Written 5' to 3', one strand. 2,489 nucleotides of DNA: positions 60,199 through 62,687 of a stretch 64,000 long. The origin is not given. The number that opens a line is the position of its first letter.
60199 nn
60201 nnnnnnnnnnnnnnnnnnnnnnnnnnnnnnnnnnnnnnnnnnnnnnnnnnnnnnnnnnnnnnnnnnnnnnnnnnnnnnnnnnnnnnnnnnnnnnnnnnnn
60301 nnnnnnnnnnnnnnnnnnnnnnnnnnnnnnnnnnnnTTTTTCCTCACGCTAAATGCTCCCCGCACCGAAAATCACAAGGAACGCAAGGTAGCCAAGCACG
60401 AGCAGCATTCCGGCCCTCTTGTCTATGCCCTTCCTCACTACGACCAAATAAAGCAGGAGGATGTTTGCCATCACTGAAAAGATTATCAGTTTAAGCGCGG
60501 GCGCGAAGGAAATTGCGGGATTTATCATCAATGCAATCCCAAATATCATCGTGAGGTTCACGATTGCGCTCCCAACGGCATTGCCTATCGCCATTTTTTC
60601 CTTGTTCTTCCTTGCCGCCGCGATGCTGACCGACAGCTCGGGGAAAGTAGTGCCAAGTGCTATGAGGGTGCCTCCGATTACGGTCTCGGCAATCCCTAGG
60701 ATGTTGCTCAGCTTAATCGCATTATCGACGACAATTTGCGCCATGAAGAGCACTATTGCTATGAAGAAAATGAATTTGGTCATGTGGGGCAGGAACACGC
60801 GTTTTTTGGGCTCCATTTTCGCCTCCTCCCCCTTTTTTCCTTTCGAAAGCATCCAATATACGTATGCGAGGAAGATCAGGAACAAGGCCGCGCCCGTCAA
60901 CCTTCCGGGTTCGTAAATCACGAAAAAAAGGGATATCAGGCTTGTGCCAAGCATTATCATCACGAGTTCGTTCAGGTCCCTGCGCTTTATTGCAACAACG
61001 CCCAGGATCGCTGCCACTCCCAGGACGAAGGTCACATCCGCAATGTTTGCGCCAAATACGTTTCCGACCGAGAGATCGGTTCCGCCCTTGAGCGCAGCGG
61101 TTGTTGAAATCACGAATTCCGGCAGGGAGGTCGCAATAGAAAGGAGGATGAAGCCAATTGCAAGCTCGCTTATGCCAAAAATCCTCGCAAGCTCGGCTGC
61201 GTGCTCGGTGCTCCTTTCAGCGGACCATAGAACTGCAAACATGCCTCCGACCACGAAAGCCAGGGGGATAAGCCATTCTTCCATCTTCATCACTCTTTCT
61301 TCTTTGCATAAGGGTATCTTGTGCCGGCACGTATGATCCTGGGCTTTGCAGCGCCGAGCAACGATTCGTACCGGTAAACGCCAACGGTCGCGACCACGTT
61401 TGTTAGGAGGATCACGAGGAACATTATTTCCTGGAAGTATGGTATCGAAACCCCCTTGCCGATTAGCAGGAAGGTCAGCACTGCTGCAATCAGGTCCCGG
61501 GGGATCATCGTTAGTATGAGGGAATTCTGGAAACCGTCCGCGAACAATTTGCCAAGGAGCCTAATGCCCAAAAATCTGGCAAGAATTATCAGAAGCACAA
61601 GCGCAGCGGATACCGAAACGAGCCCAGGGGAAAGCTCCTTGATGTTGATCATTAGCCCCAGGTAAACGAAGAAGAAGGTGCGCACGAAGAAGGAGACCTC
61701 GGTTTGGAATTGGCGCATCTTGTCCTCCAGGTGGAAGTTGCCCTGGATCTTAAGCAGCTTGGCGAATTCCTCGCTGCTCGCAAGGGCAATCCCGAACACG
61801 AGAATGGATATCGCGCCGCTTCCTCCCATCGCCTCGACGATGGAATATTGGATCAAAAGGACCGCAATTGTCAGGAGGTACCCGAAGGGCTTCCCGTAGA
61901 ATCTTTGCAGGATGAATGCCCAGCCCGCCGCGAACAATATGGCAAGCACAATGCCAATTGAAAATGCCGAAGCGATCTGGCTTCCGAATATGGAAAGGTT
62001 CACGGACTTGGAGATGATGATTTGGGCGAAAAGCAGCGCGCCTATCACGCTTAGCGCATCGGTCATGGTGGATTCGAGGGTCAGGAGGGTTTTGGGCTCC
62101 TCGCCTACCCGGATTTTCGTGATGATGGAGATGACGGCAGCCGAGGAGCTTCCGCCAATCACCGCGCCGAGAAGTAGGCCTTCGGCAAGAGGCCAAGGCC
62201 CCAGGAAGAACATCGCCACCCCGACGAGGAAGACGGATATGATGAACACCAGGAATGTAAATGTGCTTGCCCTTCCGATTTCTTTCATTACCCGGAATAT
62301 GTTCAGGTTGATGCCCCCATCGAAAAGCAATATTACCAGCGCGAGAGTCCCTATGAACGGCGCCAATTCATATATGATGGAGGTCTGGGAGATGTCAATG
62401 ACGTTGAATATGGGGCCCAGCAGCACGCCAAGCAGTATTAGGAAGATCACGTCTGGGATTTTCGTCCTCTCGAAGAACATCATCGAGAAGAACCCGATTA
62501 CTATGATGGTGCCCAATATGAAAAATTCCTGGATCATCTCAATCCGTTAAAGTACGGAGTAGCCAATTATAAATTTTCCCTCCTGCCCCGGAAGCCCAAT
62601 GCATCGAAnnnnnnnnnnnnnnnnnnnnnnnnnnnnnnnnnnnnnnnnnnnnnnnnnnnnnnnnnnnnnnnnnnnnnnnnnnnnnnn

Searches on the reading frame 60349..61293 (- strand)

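Call 44: search_protein_families(library=ncbifam, proteins=[window:60349-61293:-], max_evalue=0.00001)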
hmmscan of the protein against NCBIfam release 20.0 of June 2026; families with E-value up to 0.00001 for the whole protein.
window:60349-61293:- (314 aa): 5 families
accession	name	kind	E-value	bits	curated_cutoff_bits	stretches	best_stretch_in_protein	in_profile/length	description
TIGR00367.1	TIGR00367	hypoth_equivalog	6.6e-50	170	179.65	1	10-305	4-312/312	calcium/sodium antiporter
NF008005.0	PRK10734.1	equivalog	3.6e-44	151.2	432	1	9-308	3-315/325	calcium/sodium antiporter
TIGR00927.1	2A1904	subfamily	2e-14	52.3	710.1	2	161-309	1042-1189/1209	K+-dependent Na+/Ca+ exchanger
TIGR00846.1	caca2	superfamily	1.2e-11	44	317.45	2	12-145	231-368/372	calcium/proton exchanger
TIGR00845.1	caca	equivalog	3.9e-09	34.8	679.85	1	173-258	751-837/921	sodium/calcium exchanger 1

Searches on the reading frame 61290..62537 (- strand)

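Call 44: search_protein_families(library=ncbifam, proteins=[window:61290-62537:-], max_evalue=0.00001)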
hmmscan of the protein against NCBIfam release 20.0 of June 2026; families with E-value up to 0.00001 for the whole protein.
window:61290-62537:- (415 aa): 4 families
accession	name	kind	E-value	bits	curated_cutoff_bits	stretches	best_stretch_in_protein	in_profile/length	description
NF003716.0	PRK05326.1-3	equivalog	5.9e-29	100.9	355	1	5-381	8-377/499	potassium/proton antiporter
NF003715.0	PRK05326.1-2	equivalog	6.4e-17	61.1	309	1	5-333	8-326/595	potassium/proton antiporter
NF003714.0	PRK05326.1-1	equivalog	4.3e-12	45.2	471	1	2-332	6-324/577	potassium/proton antiporter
TIGR00932.1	2a37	subfamily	9.4e-07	28.6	238.3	1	17-278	6-258/275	monovalent cation:proton antiporter-2 (CPA2) family protein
